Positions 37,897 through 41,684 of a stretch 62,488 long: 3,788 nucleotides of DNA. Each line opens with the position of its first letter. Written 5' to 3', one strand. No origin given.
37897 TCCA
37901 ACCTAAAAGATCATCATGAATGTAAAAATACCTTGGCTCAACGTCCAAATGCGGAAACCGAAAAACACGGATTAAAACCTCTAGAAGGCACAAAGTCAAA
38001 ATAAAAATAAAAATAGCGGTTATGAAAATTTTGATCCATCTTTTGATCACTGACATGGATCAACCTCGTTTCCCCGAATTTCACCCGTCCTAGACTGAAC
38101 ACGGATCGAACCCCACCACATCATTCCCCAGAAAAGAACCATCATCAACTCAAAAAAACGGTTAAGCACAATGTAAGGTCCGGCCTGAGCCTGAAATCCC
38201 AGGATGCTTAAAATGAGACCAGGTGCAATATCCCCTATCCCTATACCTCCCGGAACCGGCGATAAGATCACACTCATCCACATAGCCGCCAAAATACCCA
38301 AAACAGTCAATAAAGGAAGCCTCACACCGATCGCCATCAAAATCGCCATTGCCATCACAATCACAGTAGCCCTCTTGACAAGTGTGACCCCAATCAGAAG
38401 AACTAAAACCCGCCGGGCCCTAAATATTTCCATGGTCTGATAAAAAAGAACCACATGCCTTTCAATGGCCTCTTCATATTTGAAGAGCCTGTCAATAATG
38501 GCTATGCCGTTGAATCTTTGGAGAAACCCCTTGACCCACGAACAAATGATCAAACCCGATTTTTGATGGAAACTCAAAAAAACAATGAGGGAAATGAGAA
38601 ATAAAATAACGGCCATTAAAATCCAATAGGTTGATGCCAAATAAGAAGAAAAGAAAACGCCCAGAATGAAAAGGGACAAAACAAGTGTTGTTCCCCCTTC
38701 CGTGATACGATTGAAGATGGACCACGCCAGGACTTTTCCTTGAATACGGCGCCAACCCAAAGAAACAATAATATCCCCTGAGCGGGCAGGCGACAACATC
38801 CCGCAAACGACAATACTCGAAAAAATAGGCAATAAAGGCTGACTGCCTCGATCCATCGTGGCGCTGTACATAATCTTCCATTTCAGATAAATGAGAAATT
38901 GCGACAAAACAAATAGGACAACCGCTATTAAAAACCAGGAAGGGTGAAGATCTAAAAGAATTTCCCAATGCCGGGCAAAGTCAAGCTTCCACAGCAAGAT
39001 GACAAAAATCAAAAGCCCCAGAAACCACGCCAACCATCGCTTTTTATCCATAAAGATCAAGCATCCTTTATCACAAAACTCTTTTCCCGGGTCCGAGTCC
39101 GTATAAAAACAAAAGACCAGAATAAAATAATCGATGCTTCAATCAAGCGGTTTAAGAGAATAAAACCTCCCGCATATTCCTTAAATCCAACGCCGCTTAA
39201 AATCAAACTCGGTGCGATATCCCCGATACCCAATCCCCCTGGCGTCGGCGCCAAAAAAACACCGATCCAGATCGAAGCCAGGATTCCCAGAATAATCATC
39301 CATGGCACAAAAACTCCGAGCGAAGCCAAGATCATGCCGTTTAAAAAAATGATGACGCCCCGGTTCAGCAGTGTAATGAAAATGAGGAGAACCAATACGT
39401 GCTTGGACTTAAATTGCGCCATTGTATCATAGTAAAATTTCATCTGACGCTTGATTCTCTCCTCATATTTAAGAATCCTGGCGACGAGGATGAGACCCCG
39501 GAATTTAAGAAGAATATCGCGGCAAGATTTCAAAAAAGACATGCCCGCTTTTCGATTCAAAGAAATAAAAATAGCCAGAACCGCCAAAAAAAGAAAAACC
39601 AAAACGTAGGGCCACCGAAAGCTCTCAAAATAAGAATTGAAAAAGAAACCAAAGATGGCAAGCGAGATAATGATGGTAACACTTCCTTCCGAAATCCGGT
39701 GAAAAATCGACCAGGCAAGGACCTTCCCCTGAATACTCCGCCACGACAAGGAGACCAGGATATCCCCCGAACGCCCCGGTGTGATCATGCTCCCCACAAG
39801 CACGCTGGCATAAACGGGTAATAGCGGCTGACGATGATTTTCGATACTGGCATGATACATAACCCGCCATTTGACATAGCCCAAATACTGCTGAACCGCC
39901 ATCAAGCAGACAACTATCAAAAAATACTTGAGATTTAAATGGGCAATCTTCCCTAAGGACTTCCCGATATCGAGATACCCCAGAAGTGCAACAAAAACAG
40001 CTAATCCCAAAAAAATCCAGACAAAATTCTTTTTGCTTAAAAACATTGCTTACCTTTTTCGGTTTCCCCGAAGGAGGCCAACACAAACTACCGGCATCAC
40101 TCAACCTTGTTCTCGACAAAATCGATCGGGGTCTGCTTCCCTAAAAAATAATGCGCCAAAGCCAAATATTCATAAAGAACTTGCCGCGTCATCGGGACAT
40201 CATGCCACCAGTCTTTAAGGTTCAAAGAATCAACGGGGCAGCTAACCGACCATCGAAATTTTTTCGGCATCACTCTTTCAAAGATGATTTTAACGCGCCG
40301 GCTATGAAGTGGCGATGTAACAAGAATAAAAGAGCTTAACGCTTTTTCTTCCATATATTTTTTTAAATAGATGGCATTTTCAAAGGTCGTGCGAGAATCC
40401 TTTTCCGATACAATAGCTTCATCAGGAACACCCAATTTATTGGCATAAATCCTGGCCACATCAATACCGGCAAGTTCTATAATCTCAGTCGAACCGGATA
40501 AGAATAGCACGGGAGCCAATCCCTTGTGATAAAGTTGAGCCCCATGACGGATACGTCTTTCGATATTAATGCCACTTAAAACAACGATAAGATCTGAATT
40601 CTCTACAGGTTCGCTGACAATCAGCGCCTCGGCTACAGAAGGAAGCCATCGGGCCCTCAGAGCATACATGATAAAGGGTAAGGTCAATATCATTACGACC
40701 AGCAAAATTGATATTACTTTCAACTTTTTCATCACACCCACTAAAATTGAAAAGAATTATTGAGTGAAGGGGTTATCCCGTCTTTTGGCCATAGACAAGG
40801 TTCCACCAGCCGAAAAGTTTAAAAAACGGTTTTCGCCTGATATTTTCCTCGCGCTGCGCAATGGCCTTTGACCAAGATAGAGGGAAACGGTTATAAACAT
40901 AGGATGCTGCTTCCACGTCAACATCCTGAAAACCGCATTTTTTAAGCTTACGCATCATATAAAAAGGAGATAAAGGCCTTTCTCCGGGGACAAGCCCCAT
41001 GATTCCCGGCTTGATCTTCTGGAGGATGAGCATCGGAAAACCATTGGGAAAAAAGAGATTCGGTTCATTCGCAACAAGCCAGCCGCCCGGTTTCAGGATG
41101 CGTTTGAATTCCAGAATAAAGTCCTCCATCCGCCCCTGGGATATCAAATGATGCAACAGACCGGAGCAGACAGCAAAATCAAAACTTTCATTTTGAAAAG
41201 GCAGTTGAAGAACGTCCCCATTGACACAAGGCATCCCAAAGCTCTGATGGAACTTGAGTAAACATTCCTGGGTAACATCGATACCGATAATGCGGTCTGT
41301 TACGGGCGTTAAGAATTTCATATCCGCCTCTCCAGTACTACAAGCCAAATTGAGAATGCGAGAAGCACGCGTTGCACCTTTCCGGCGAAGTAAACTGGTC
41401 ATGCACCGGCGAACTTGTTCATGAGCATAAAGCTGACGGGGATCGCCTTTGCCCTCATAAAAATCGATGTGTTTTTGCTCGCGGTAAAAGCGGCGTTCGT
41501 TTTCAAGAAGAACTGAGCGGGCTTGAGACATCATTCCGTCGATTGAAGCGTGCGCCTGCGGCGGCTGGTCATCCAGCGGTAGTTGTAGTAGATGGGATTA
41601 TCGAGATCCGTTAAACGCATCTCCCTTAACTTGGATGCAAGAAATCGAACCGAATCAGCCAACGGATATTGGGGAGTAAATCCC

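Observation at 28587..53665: Envelope-glycan supercluster of about 25 kb, built from duplicated modules, with no recognisable Wzx/Wzz/initiating transferase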

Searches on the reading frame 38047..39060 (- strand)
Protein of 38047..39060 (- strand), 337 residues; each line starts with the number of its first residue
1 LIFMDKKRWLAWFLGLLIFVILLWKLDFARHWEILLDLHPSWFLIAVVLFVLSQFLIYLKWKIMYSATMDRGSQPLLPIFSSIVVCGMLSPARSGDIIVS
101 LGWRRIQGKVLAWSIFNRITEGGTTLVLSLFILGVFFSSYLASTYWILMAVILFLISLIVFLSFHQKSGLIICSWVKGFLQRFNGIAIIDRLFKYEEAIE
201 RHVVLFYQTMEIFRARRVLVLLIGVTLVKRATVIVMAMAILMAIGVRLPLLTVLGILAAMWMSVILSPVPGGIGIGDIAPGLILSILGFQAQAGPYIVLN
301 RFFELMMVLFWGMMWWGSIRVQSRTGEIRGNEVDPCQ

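Call 4: search_protein_families(library=pfam, proteins=[window:38047-39060:-], max_evalue=0.01)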
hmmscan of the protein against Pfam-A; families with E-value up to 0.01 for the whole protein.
window:38047-39060:- (337 aa): 1 family
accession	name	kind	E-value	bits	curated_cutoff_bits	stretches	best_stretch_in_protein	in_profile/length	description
PF03706.18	LPG_synthase_TM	-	3.4e-21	76.4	33.4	1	12-312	1-302/302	Lysylphosphatidylglycerol synthase TM region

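Call 12: search_protein_families(library=ncbifam, proteins=[window:38047-39060:-], max_evalue=0.001)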
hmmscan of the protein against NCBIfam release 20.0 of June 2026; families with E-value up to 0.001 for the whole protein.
window:38047-39060:- (337 aa): 1 family
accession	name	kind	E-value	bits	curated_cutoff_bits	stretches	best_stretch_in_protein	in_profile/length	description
TIGR00374.1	TIGR00374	subfamily_domain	1.8e-15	57.2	43.2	1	16-314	5-308/323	flippase-like domain-containing protein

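Call 32: find_homologous_proteins(query=window:38047-39060:-, max_evalue=1e-8)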
Query window:38047-39060:- (337 aa): 6 proteins with E <= 1e-8 among 8000 candidates.
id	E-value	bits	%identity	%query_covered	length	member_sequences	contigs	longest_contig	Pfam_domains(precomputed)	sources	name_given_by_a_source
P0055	1.4e-210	717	100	99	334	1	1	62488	PF03706.19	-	-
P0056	3.7e-86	308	48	93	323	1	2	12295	PF03706.19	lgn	-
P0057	1.8e-85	306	47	93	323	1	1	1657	PF03706.19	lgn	-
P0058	1.2e-82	296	46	94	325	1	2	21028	PF03706.19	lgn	-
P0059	1.3e-72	263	45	94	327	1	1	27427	PF03706.19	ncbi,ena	-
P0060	3.2e-57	213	37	92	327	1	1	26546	PF03706.19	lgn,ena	-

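Call 34: find_encoding_contigs(protein=P0059, flank=10000, max_places=1)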
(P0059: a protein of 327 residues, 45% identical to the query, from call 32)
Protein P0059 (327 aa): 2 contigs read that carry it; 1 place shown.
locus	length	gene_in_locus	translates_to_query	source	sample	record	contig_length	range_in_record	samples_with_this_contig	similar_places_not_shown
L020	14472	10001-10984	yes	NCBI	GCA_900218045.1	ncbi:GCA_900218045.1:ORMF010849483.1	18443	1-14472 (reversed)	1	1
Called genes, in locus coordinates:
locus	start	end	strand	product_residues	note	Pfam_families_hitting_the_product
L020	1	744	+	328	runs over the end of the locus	PF01209:Ubie_methyltran (weak), PF13489:Methyltransf_23, PF07021:MetW, PF08241:Methyltransf_11, PF08242:Methyltransf_12, PF13649:Methyltransf_25, PF13847:Methyltransf_31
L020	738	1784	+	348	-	PF02388:FemAB, PF13480:Acetyltransf_6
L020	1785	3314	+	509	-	PF13231:PMT_2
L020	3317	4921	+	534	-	PF04922:DIE2_ALG10, PF13231:PMT_2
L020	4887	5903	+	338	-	PF03706:LPG_synthase_TM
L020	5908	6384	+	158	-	PF08660:Alg14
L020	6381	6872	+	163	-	PF04101:Glyco_tran_28_C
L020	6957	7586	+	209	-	PF25084:LbH_EIF2B (faint), PF25087:GMPPB_C (faint), PF00132:Hexapep, PF14602:Hexapep_2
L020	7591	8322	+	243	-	PF05148:Methyltransf_8 (weak), PF01209:Ubie_methyltran, PF05219:DREV (weak), PF13489:Methyltransf_23, PF13847:Methyltransf_31, PF08241:Methyltransf_11, PF08242:Methyltransf_12, PF13649:Methyltransf_25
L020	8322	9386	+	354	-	PF02388:FemAB (faint), PF13480:Acetyltransf_6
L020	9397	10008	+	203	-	PF02698:DUF218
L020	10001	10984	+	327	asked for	PF03706:LPG_synthase_TM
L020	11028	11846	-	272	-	-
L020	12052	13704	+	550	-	PF01663:Phosphodiest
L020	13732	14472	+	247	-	?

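Call 35: find_encoding_contigs(protein=P0058, flank=10000, max_places=1)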
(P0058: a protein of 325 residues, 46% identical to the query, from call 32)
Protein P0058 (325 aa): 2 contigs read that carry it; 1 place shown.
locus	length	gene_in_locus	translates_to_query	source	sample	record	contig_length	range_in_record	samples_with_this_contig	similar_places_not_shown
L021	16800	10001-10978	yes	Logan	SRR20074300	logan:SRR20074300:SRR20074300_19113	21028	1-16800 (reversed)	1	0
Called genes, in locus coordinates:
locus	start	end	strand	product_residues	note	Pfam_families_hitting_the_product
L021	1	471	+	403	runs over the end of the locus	PF00890:FAD_binding_2 (faint), PF01266:DAO (faint), PF01494:FAD_binding_3, PF12831:FAD_oxidored (faint), PF13450:NAD_binding_8 (faint)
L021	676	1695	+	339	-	PF00535:Glycos_transf_2, PF10111:Glyco_tranf_2_2 (weak), PF13641:Glyco_tranf_2_3, PF13632:Glyco_trans_2_3 (faint)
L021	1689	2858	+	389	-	PF00155:Aminotran_1_2 (faint), PF00266:Aminotran_5 (weak), PF01041:DegT_DnrJ_EryC1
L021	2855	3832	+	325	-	PF01209:Ubie_methyltran, PF05219:DREV, PF07021:MetW, PF13489:Methyltransf_23, PF08241:Methyltransf_11, PF08242:Methyltransf_12, PF13649:Methyltransf_25, PF13847:Methyltransf_31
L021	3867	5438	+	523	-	PF04922:DIE2_ALG10 (weak), PF13231:PMT_2 (weak)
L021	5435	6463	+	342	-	PF02388:FemAB (weak), PF13480:Acetyltransf_6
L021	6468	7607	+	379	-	PF13472:Lipase_GDSL_2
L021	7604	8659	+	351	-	PF02388:FemAB (faint), PF13480:Acetyltransf_6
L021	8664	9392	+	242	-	PF01209:Ubie_methyltran, PF02353:CMAS (weak), PF13489:Methyltransf_23, PF08241:Methyltransf_11, PF08242:Methyltransf_12, PF13649:Methyltransf_25, PF13847:Methyltransf_31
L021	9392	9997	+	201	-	PF02698:DUF218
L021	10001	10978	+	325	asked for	PF03706:LPG_synthase_TM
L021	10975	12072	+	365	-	PF13472:Lipase_GDSL_2, PF16822:ALGX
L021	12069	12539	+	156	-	PF08660:Alg14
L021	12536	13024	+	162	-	PF04101:Glyco_tran_28_C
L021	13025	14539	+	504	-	-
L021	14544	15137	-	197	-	PF00132:Hexapep, PF14602:Hexapep_2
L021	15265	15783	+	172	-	PF00515:TPR_1 (faint), PF13181:TPR_8 (faint), PF13424:TPR_12 (faint), PF13414:TPR_11 (weak), PF13432:TPR_16 (faint)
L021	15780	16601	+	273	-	PF01209:Ubie_methyltran (weak), PF13489:Methyltransf_23, PF02353:CMAS (weak), PF13847:Methyltransf_31, PF08241:Methyltransf_11, PF08242:Methyltransf_12, PF13649:Methyltransf_25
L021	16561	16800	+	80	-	?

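Call 36: find_encoding_contigs(protein=P0060, flank=10000, max_places=1)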
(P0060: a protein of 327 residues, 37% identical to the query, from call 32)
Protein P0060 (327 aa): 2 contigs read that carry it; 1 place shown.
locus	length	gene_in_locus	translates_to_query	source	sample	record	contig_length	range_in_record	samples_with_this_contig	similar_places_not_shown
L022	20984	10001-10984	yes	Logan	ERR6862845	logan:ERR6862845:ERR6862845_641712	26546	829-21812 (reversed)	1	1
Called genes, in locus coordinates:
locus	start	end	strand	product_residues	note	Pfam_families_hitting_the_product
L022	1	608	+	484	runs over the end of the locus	-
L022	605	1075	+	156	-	PF08660:Alg14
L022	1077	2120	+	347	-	PF13472:Lipase_GDSL_2 (weak), PF16822:ALGX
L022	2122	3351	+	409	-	PF04101:Glyco_tran_28_C, PF13489:Methyltransf_23 (weak), PF13847:Methyltransf_31, PF08241:Methyltransf_11, PF08242:Methyltransf_12, PF13649:Methyltransf_25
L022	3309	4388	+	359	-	PF27840:ScmC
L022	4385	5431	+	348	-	PF27840:ScmC (weak)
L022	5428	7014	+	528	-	PF02310:B12-binding, PF04055:Radical_SAM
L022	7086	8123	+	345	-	PF01757:Acyl_transf_3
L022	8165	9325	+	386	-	PF04932:Wzy_C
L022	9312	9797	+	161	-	PF07719:TPR_2 (faint), PF13181:TPR_8 (faint)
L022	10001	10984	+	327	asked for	PF03706:LPG_synthase_TM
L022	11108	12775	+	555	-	PF02366:PMT, PF13231:PMT_2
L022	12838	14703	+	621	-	PF13522:GATase_6, PF13537:GATase_7, PF00733:Asn_synthase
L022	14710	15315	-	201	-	PF04892:VanZ-LLP1 (weak)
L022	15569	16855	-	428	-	PF07690:MFS_1, PF03092:BT1, PF07690:MFS_1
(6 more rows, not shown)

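Call 67: predict_structure(alignment_id=A3)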
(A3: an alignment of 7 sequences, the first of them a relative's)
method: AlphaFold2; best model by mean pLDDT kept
length: 334 residues; sequences in the alignment: 7
mean_pLDDT: 70.0   pTM: 0.69
mean pLDDT of the five models: 70.0, 67.8, 66.7, 59.1, 56.4
residues with pLDDT >= 90: 24; 70-90: 157; 50-70: 103; < 50: 50
segments of 3 or more residues with pLDDT < 50: 68-84, 87-103, 323-334
pLDDT, mean of each block of 10 residues (from residue 1): 66 83 85 91 90 80 62 46 48 41 57 63 65 56 65 70 71 73 65 62 72 78 84 91 86 75 61 77 87 86 77 67 46 32
secondary structure, 60 per line:
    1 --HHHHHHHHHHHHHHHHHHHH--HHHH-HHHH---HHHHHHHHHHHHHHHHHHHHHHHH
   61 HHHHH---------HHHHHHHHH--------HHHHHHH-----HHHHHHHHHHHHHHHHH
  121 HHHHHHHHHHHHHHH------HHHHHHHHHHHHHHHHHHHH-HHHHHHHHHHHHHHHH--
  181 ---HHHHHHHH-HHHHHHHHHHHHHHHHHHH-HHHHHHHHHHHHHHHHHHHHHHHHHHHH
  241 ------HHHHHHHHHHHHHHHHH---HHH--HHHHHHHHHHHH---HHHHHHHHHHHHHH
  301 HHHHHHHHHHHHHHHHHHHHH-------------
elements in order: H3-22 H25-28 H30-33 H37-65 H75-83 H92-98 H104-135 H142-161 H163-178 H184-191 H193-211 H213-240 H247-263 H272-283 H287-321

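Call 70: fold_search(model_id=the predicted structure, library=pdb)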
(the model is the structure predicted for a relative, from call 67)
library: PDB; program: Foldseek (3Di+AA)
matches with E <= 10: 27; with E <= 0.001: 0
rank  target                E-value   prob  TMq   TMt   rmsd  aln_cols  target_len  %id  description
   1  9goe_A                6.7e-02  1.00  0.52  0.24  10.8       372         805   13  Cryo-EM structure of the multiple peptide resistance factor (MprF) from Pseudomonas aeruginosa bound to a synthetic na (released 2025-03-12)
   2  9j8s_A                9.8e-02  1.00  0.52  0.25   8.0       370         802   16  MprF from Pseudomonas aeruginosa in nanodisc, C2 symmetry (released 2025-09-03)
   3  9j8q_A                2.2e-01  0.98  0.45  0.22   9.9       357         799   15  MprF from Pseudomonas aeruginosa in GDN micelle, C2 symmetry (released 2025-09-03)
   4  5bz2                  4.0e-01  0.20  0.21  0.19  21.0       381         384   13  CRYSTAL STRUCTURE OF THE SODIUM PROTON ANTIPORTER NAPA IN INWARD-FACING CONFORMATION (released 2016-01-20)
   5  7f47                  4.5e-01  0.90  0.42  0.19  10.0       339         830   16  Cryo-EM structure of Rhizobium etli MprF (released 2022-06-22)
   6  7duw_A                1.2e+00  0.66  0.41  0.20   9.3       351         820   12  Cryo-EM structure of the multiple peptide resistance factor (MprF) loaded with two lysyl-phosphatidylglycerol molecule (released 2021-04-21)
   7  6pam_A                3.2e+00  0.03  0.11  0.09  26.3       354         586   16  Structure of a bacterial Atm1-family ABC transporter with MgADP bound (released 2020-06-24)
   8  8iwo_A                3.8e+00  0.04  0.15  0.07  25.5       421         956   12  The rice Na+/H+ antiporter SOS1 in an auto-inhibited state (released 2023-11-22)
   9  4mrn_A                4.3e+00  0.02  0.11  0.07  26.4       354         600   16  Structure of a bacterial Atm1-family ABC transporter (released 2014-03-19)
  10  6wiv_B                4.5e+00  0.04  0.13  0.08  21.2       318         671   10  Structure of human GABA(B) receptor in an inactive state (released 2020-07-01)
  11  6pam_E                4.5e+00  0.03  0.12  0.08  26.3       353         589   14  Structure of a bacterial Atm1-family ABC transporter with MgADP bound (released 2020-06-24)
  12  4ayt                  5.3e+00  0.02  0.12  0.08  26.0       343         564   14  STRUCTURE OF THE HUMAN MITOCHONDRIAL ABC TRANSPORTER, ABCB10 (released 2012-07-11)
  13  6iv1_B                5.6e+00  0.03  0.13  0.16  20.8       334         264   11  Crystal structure of a bacterial Bestrophin homolog from Klebsiella pneumoniae with a mutation I180T (released 2019-11-13)
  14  8fmv_C                5.8e+00  0.02  0.13  0.10  26.3       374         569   14  Heterodimeric ABC transporter BmrCD in the inward-facing conformation bound to substrate and ATP: BmrCD_IF-2HT/ATP (released 2023-11-15)
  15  8t4h_B                6.9e+00  0.02  0.12  0.09  25.4       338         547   14  Transporter associated with antigen processing (TAP) bound to the 8-mer peptide RRYQSTEL (released 2024-06-19)
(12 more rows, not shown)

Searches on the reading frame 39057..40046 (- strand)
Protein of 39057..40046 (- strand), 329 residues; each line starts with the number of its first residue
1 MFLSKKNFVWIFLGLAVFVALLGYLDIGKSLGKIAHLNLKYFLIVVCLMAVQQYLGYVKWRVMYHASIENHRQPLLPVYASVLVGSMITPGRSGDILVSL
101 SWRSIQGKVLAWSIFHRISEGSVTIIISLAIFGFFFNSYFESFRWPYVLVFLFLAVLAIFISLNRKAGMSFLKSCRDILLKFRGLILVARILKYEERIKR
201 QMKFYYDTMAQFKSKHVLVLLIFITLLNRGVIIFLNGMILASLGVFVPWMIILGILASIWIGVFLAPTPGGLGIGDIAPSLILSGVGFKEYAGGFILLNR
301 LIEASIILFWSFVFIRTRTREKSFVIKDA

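Call 4: search_protein_families(library=pfam, proteins=[window:39057-40046:-], max_evalue=0.01)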
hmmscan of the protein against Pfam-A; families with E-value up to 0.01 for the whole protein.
window:39057-40046:- (329 aa): 2 families
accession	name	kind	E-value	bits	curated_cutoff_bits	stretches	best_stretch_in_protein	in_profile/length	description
PF03706.18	LPG_synthase_TM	-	9.2e-19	68.5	33.4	1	11-306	1-297/302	Lysylphosphatidylglycerol synthase TM region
PF10660.14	MitoNEET_N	-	0.0083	16.6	23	0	22-64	16-58/64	Iron-containing outer mitochondrial membrane protein N-terminus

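Call 12: search_protein_families(library=ncbifam, proteins=[window:39057-40046:-], max_evalue=0.001)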
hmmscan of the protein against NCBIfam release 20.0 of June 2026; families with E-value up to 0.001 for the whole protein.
window:39057-40046:- (329 aa): 1 family
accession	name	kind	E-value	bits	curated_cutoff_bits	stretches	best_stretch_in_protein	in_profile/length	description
TIGR00374.1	TIGR00374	subfamily_domain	2.5e-12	46.9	43.2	1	13-307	3-302/323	flippase-like domain-containing protein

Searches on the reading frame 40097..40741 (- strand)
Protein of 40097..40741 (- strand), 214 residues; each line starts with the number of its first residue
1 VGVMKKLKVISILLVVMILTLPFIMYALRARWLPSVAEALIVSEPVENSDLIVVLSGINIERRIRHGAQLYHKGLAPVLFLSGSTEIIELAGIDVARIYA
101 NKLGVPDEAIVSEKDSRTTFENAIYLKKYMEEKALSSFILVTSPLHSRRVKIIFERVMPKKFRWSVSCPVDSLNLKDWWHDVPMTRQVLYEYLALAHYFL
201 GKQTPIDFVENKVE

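Call 4: search_protein_families(library=pfam, proteins=[window:40097-40741:-], max_evalue=0.01)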
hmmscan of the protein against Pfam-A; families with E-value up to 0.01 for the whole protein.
window:40097-40741:- (214 aa): 1 family
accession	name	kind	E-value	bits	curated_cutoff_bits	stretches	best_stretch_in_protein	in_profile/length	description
PF02698.23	DUF218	-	2.7e-24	86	27.6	1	50-194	1-133/133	DUF218 domain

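Call 13: search_protein_families(library=ncbifam, proteins=[window:40097-40741:-], max_evalue=0.001)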
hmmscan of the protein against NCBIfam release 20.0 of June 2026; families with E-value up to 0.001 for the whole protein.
window:40097-40741:- (214 aa): 1 family
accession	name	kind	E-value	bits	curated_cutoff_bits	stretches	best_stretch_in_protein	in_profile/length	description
NF007794.0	PRK10494.1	equivalog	1.6e-06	27.8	205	1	62-156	107-199/259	envelope biogenesis factor ElyC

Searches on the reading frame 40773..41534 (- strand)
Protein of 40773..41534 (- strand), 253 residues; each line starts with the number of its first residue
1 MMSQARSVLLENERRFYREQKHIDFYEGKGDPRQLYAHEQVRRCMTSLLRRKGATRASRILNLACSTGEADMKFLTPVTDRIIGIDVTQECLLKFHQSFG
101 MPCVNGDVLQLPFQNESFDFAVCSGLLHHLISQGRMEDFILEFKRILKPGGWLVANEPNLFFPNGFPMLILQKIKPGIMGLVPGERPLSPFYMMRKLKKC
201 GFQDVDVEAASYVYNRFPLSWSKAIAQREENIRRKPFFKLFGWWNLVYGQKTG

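Call 4: search_protein_families(library=pfam, proteins=[window:40773-41534:-], max_evalue=0.01)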
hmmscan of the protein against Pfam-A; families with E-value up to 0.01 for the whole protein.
window:40773-41534:- (253 aa): 9 families
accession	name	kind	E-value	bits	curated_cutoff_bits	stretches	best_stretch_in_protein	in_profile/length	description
PF08241.18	Methyltransf_11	-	8.4e-15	55.6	21.2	1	61-154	1-94/95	Methyltransferase domain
PF13649.12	Methyltransf_25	-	1.5e-14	54.9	27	1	60-151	1-97/97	Methyltransferase domain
PF08242.18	Methyltransf_12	-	5.9e-09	37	30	1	61-153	1-98/98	Methyltransferase domain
PF13489.12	Methyltransf_23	-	9e-07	29.2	27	1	38-161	3-122/164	Methyltransferase domain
PF13847.12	Methyltransf_31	-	1.5e-06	28.4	27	1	57-159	4-113/145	Methyltransferase domain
PF01209.24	Ubie_methyltran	-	0.00036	20.4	20.1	1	48-155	39-151/233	ubiE/COQ5 methyltransferase family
PF05148.21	Methyltransf_8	-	0.00038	20.8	27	1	102-157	107-158/219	Hypothetical methyltransferase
PF03141.22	Methyltransf_29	-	0.002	17.2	23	1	109-158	173-220/506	Putative S-adenosyl-L-methionine-dependent methyltransferase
PF05401.17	NodS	-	0.0033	17.7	24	1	37-154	25-143/201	Nodulation protein S (NodS)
